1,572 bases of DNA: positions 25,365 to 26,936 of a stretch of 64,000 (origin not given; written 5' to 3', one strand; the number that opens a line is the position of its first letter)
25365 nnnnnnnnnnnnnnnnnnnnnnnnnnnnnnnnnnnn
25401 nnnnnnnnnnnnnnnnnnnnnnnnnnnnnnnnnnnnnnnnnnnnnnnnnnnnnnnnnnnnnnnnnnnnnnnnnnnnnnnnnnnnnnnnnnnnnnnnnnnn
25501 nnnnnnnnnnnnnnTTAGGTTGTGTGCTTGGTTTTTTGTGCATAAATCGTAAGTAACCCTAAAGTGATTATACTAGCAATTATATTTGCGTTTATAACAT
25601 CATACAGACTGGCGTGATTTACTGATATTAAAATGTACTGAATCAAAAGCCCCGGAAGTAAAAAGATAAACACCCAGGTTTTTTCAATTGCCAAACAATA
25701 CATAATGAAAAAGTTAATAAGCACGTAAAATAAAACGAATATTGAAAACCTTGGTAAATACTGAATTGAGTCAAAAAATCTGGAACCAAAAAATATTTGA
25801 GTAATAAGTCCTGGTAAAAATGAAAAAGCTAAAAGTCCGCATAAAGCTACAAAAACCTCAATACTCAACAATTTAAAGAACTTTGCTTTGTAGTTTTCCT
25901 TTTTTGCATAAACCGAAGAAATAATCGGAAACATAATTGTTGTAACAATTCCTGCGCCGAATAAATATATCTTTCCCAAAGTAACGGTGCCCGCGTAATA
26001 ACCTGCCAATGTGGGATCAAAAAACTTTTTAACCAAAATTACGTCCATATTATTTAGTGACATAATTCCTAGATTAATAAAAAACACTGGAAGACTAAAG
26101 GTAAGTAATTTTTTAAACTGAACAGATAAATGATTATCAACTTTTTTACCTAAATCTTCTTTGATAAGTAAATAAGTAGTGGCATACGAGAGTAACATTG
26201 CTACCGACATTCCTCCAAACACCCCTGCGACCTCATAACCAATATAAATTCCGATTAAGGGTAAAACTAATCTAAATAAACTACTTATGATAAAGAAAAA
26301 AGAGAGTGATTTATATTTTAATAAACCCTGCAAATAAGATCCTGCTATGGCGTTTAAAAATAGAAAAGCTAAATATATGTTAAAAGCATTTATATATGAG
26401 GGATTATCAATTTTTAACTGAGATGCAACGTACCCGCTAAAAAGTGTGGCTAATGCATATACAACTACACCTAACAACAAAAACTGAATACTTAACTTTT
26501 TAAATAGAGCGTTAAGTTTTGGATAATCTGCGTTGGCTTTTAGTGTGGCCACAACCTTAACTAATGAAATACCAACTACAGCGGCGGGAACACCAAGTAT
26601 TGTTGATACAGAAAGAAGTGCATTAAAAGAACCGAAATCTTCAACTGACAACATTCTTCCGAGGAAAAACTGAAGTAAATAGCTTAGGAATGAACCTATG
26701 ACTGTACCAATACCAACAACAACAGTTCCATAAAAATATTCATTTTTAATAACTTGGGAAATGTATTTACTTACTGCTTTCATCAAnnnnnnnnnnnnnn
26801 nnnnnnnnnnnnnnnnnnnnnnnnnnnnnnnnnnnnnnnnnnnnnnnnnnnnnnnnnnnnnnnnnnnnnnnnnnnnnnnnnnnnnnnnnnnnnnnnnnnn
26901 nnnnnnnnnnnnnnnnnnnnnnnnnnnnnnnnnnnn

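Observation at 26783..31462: Tandem array of three GT-C membrane glycosyltransferase genes, two of them clear paralogs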

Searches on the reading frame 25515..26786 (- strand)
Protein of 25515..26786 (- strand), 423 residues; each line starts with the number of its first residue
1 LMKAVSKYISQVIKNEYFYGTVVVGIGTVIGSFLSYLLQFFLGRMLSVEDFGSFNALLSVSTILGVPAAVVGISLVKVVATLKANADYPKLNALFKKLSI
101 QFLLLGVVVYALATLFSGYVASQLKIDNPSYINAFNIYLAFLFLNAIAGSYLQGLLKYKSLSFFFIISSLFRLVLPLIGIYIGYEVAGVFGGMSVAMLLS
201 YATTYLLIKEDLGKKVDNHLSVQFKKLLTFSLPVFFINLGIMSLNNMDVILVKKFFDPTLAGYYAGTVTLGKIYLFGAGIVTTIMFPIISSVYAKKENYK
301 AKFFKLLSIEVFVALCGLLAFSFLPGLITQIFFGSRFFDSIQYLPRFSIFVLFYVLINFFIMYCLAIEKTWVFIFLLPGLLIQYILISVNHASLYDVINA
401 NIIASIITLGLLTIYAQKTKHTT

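Call 4: search_protein_families(library=pfam, proteins=[window:25515-26786:-], max_evalue=0.01)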
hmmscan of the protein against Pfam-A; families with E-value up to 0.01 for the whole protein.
window:25515-26786:- (423 aa): 2 families
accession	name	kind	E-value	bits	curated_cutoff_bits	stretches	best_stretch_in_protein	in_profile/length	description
PF13440.11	Polysacc_synt_3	-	2.9e-14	53.4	23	1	42-341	2-292/293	Polysaccharide biosynthesis protein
PF01943.22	Polysacc_synt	-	6.1e-14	52.5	28.2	1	20-291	4-272/274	Polysaccharide biosynthesis protein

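Call 65: search_protein_families(library=ncbifam, proteins=[window:25515-26786:-], max_evalue=0.00001)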
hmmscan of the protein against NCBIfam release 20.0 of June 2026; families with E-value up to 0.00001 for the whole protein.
window:25515-26786:- (423 aa): 0 families
